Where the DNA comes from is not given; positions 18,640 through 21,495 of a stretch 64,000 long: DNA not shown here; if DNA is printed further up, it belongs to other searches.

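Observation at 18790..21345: Single 851-aa polypeptide fusing AmnB-like and AmnA-like LigB domains with a RidA/AmnD-like deaminase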

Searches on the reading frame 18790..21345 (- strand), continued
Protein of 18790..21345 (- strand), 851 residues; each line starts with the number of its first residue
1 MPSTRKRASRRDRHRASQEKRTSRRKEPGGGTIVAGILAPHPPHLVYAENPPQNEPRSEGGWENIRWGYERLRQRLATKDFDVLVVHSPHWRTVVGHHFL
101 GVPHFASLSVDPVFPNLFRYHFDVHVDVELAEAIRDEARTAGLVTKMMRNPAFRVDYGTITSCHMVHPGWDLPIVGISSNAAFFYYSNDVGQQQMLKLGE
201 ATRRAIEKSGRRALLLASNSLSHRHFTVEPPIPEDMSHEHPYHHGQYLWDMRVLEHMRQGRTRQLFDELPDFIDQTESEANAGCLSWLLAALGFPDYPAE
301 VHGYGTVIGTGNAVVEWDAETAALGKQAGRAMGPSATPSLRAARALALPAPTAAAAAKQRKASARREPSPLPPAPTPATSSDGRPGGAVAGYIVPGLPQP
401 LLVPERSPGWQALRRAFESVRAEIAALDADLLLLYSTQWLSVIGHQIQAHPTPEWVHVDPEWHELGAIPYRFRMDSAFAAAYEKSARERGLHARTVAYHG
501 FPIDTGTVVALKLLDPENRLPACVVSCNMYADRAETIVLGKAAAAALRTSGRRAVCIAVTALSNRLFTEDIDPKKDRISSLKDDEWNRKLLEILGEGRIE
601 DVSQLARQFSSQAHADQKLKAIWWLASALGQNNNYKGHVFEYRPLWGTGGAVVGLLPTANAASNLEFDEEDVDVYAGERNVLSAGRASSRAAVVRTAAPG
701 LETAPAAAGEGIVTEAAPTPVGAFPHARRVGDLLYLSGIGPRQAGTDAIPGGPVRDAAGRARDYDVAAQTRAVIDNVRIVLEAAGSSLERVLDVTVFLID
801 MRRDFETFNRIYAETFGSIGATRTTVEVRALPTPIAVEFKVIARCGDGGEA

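Call 29: find_related_loci(query=A1, collection=genome_contigs, flank=10000)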
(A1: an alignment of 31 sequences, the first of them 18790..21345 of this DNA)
Query A1 (851 aa) in genome_contigs; peptide patterns used: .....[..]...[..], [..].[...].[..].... (x = any residue, [..] = any of these).
600 stretches matched a pattern (row limit reached: there are more); 597 encode a relative of the query (tblastn E <= 1e-3); the best 80 are kept; 80 distinct loci.
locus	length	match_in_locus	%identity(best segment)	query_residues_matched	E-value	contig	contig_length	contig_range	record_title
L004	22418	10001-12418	71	28-847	0e+0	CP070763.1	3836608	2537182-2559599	MAG: Candidatus Latescibacterota bacterium isolate bin260 chromosome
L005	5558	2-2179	75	28-847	0e+0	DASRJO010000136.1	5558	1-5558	MAG TPA_asm: Candidatus Krumholzibacteriia bacterium isolate SMAG_U10138 k141_2990906, whole genome shotgun sequence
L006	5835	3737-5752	71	24-682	0e+0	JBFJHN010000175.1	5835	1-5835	MAG: Candidatus Krumholzibacteriia bacterium isolate Mix_sand16.2022.02.G.6 k141_3018945_length_5835_cov_11.0000, whole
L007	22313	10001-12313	57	31-843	0e+0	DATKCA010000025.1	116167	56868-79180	MAG TPA_asm: Thermoanaerobaculia bacterium isolate SMAG_U14434 k141_2627732, whole genome shotgun sequence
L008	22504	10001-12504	52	20-844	0e+0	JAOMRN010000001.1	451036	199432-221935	Methanobacteriota archaeon isolate AH-273-K03 AH-273-K03_NODE_1, whole genome shotgun sequence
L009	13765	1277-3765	53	31-845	0e+0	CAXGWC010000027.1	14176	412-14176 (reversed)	MAG TPA_asm: uncultured Candidatus Poseidoniales archaeon isolate ERR594286_maxbin2_4 genome assembly, contig: ERZ118484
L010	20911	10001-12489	53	31-845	0e+0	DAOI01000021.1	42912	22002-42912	MAG TPA_asm: Euryarchaeota archaeon UBA463 UBA463_contig_21388, whole genome shotgun sequence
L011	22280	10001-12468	52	22-845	0e+0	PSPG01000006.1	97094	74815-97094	MAG: Candidatus Thalassarchaeum betae isolate Cayman_51_deep scaffold_66, whole genome shotgun sequence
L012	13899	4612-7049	52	31-845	0e+0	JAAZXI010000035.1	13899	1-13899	MAG: Methanobacteriota archaeon isolate bin122s NODE_35_length_13899_cov_5.647212, whole genome shotgun sequence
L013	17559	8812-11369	52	20-844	0e+0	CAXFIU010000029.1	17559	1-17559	MAG TPA_asm: uncultured Candidatus Poseidoniales archaeon isolate ERR599081_maxbin2_15 genome assembly, contig: ERZ84128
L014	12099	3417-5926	52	20-845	0e+0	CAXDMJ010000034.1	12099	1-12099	MAG TPA_asm: uncultured Candidatus Poseidoniales archaeon isolate SRR5788345_binner13_Refined_12 genome assembly, contig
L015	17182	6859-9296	53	31-845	0e+0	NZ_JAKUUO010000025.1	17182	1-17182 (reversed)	MAG: Candidatus Thalassarchaeum betae isolate ALOHA_A2.5_135 A2.5-Thalassarchaeum-4_25, whole genome shotgun sequence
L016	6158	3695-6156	52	31-841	0e+0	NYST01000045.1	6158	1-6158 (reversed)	MAG: Methanobacteriota archaeon isolate CPC89 MHASMcontig_481298, whole genome shotgun sequence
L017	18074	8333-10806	52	31-845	0e+0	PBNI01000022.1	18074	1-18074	MAG: Methanobacteriota archaeon isolate SP192 MHASMcontig_186180, whole genome shotgun sequence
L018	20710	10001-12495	50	25-845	0e+0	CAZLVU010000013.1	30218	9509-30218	MAG TPA_asm: uncultured Candidatus Poseidoniales archaeon isolate SRP260945_co1_377 genome assembly, contig: NODE_2168_l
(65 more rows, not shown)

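Call 35: search_protein_representatives(protein=window:18790-21345:-)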
Query: 851 residues. Proteins with E-value up to 0.001 (for the whole library): 5177; up to 1e-10: 926; up to 1e-30: 160. The best 150 are listed.
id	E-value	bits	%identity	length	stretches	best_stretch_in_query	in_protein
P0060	6.1e-200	682.8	68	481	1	389-844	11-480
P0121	2.9e-130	452.3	54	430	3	709-845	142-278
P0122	1.0e-118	414.2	44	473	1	393-848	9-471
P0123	1.3e-113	397.2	56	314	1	30-319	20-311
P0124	3.4e-105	369.4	50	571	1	392-817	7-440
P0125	3.2e-103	362.9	54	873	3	697-847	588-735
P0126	6.2e-94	332.2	44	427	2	390-654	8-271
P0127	8.7e-94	331.7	61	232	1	31-258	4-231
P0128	1.0e-91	324.8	50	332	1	390-688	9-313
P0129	2.1e-91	323.8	57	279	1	566-846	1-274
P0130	2.2e-88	313.8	62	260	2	706-847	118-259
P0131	1.1e-86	308.2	46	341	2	469-660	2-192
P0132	2.3e-84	300.5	58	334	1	32-266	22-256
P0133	3.4e-78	280.1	61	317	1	386-595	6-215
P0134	7.4e-76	272.3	62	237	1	135-323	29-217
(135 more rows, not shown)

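Call 54: search_protein_families(library=pfam, proteins=[L008:4976-6781:-, L008:6846-7577:-, L008:7585-8049:-, L008:8132-9547:+, L008:9532-9939:-, L008:12507-13535:-, L008:13618-15279:+, L008:15342-16157:+, L008:16217-17176:+, L008:17163-18029:-], max_evalue=0.001)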
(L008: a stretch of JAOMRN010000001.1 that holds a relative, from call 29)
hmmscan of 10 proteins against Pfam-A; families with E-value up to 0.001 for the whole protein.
L008:4976-6781:- (601 aa): 2 families
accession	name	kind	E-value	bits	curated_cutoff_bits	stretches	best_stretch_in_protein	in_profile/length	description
PF00501.34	AMP-binding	-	2.6e-66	224.5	29.9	1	21-411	4-384/384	AMP-binding enzyme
PF23562.2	AMP-binding_C_3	-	4.5e-09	37.2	20.8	0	452-492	5-46/124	AMP-binding enzyme C-terminal domain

L008:6846-7577:- (243 aa): 1 family
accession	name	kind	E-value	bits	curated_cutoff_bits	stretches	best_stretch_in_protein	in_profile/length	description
PF03167.25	UDG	-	3e-12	47.2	24.3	1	55-228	7-127/141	Uracil DNA glycosylase superfamily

L008:7585-8049:- (154 aa): 1 family
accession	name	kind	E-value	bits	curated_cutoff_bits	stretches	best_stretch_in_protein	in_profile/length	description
PF04073.20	tRNA_edit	-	1.2e-23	84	25.5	1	25-143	2-122/123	Aminoacyl-tRNA editing domain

L008:8132-9547:+ (471 aa): 1 family
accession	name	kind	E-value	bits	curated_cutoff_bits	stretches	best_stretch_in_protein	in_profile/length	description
PF14378.12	PAP2_3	-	6.8e-05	23.2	27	1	90-263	13-187/190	PAP2 superfamily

L008:9532-9939:- (135 aa): 0 families

L008:12507-13535:- (342 aa): 2 families
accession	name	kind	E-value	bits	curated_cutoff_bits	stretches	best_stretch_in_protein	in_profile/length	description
PF16670.11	PI-PLC-C1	-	9.8e-73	245.5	29.9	2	101-325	103-329/329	Phosphoinositide phospholipase C, Ca2+-dependent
PF00388.25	PI-PLC-X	-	1.1e-05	25.6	23.1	1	73-150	33-107/144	Phosphatidylinositol-specific phospholipase C, X domain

L008:13618-15279:+ (553 aa): 7 families
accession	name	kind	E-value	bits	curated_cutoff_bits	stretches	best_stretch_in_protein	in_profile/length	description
PF13520.12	AA_permease_2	-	3.2e-39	135.5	27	1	28-434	1-404/427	Amino acid permease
PF00324.27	AA_permease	-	1.5e-37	129.9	24.6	1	33-441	2-427/470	Amino acid permease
PF13405.12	EF-hand_6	-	2.1e-08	33.6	25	0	488-514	4-30/30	EF-hand domain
PF00036.39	EF-hand_1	-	6.6e-08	32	25.4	0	489-513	5-29/29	EF hand domain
PF13499.12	EF-hand_7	-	2e-07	31.7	30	1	489-544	7-63/67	EF-hand domain pair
PF13202.12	EF-hand_5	-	2.7e-06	27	25.9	0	523-543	1-21/25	EF hand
PF13906.12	AA_permease_C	-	4.8e-05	23.8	27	1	411-460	1-50/51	C-terminus of AA_permease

L008:15342-16157:+ (271 aa): 2 families
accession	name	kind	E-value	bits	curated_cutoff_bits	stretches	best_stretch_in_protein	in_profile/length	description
PF02548.21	Pantoate_transf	-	1.2e-117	392.4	28.7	1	9-266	1-258/259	Ketopantoate hydroxymethyltransferase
PF13714.12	PEP_mutase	-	0.00058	19.9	31.5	1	16-126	2-109/240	Phosphoenolpyruvate phosphomutase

L008:16217-17176:+ (319 aa): 21 families
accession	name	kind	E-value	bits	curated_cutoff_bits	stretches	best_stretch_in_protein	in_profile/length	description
PF00004.35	AAA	-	1e-16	62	21.2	1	39-157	1-129/131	ATPase family associated with various cellular activities (AAA)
PF08542.16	Rep_fac_C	-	2.3e-16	60.4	23.6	1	225-311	2-88/88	Replication factor C C-terminal domain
PF13177.12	DNA_pol3_delta2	-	6e-13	49.5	27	1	77-159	80-160/161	DNA polymerase III, delta subunit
PF13173.12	AAA_14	-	3.9e-07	30.6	27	1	39-152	5-116/129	AAA domain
PF05496.18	RuvB_N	-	4.7e-07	30.1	27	1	10-127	2-111/159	Holliday junction DNA helicase RuvB P-loop domain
PF25361.1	AAA_lid_RFC1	-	3.9e-06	26.7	34.9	1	162-211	2-51/59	RFC1-like, AAA+ ATPase lid domain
PF21960.2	RCF1-5-like_lid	-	4.6e-06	26.9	27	1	169-206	4-42/43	RCF1/5-like, AAA+ ATPase lid domain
PF07724.20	AAA_2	-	7.6e-06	26.5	27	1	39-126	6-101/166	AAA domain (Cdc48 subfamily)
PF07728.20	AAA_5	-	3e-05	24.5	22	1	38-126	1-92/139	AAA domain (dynein-related subfamily)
PF13401.12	AAA_22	-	3.9e-05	24.4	27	0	38-89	7-56/130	AAA domain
PF13191.12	AAA_16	-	5.8e-05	24.1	32.6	0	23-61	12-49/167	AAA ATPase domain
PF25199.1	nSTAND_NTPase5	-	6.5e-05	23.2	34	1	22-139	27-134/145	Novel STAND NTPase 5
PF01078.27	Mg_chelatase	-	0.00013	21.8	20.3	0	16-75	4-60/207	Magnesium chelatase, subunit ChlI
PF16193.11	AAA_assoc_2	-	0.00015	22.4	34.3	1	175-211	3-39/81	AAA C-terminal domain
PF13481.12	AAA_25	-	0.00016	21.8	27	0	40-64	37-60/195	AAA domain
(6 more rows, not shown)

L008:17163-18029:- (288 aa): 0 families

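Call 60: predict_structure(alignment_id=A1)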
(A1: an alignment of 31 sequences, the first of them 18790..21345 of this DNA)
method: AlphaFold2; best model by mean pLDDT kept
length: 851 residues; sequences in the alignment: 31
mean_pLDDT: 72.0   pTM: 0.47
mean pLDDT of the five models: 72.0, 71.9, 71.3, 70.8, 69.4
residues with pLDDT >= 90: 224; 70-90: 279; 50-70: 185; < 50: 163
segments of 3 or more residues with pLDDT < 50: 1-6, 24-26, 51-59, 110-117, 225-242, 332-379, 399-402, 566-571, 577-579, 612-616, 678-711, 721-725, 848-851
pLDDT, mean of each block of 10 residues (from residue 1): 49 58 54 92 57 44 80 88 87 72 70 50 85 96 87 61 69 85 64 91 96 90 49 37 63 90 89 70 88 93 79 89 73 35 29 36 35 43 83 74 61 89 93 79 71 70 62 92 90 68 72 90 79 83 95 94 52 51 74 89 69 56 91 90 73 90 55 58 33 31 35 61 50 74 84 88 95 91 87 83 91 88 70 82 65 33
secondary structure, 60 per line:
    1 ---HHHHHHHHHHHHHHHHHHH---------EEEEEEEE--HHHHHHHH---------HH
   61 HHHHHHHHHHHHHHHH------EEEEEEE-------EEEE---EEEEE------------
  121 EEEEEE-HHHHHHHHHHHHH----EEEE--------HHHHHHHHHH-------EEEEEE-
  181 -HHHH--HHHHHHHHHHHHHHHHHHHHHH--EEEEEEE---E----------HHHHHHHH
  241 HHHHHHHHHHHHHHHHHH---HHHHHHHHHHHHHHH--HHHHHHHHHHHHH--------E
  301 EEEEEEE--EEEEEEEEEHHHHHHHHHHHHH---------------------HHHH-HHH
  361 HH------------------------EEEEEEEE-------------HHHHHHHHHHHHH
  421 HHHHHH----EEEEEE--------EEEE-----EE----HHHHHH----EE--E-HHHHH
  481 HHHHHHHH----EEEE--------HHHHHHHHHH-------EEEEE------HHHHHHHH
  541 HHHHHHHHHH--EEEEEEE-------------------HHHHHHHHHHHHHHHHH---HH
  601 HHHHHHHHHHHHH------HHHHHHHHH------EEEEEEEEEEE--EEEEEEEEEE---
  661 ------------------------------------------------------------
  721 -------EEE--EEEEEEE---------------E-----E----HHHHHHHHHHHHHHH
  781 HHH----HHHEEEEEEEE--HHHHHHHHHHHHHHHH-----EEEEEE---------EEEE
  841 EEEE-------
elements in order (helices of 4 or more, strands of 3 or more residues): H4-22 E32-39 H42-49 H59-76 E83-89 E97-100 E104-108 E121-126 H128-140 E145-148 H157-166 E174-179 H182-185 H188-209 E212-218 H233-258 H262-276 H279-291 E300-307 E310-318 H319-331 H353-356 H358-362 E387-394 H408-426 E431-436 E445-448 H460-465 H476-488 E493-496 H505-514 E522-526 H533-550 E553-559 H579-595 H599-613 H620-628 E635-645 E648-657 E728-730 E733-739 H766-783 E791-798 H801-816 E822-827 E837-844

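Call 84: list_cluster_members(proteins=[window:18790-21345:-, P0003, P0004])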
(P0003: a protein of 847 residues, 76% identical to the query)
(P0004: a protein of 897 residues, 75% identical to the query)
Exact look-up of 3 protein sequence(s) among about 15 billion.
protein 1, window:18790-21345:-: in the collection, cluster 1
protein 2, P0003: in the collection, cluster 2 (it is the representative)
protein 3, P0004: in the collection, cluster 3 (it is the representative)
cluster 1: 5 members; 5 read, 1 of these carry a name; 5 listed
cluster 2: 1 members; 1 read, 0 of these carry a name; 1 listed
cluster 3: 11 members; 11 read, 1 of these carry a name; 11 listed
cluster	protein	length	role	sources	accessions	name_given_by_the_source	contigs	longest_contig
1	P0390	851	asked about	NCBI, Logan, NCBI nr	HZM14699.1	MAG TPA: Rid family hydrolase [Candidatus Krumholzibacteria bacterium] | Rid family hydrolase [Candidatus Krumholzibacteria bacterium]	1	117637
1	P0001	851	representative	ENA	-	-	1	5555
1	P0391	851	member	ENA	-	-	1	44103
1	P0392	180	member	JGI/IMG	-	-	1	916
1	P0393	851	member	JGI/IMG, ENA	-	-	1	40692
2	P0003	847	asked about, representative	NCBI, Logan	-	-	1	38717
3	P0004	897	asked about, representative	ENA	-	-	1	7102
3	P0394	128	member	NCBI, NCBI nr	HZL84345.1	MAG TPA: tRNA U-34 5-methylaminomethyl-2-thiouridine biosynthesis protein, partial ... | tRNA U-34 5-methylaminomethyl-2-thiouridine biosynthesis protein [Candidatus ...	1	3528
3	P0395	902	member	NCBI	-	-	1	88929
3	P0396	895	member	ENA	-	-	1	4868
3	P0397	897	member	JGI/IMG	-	-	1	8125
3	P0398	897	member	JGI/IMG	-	-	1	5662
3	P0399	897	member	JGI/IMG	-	-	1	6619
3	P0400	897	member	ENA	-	-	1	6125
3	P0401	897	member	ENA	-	-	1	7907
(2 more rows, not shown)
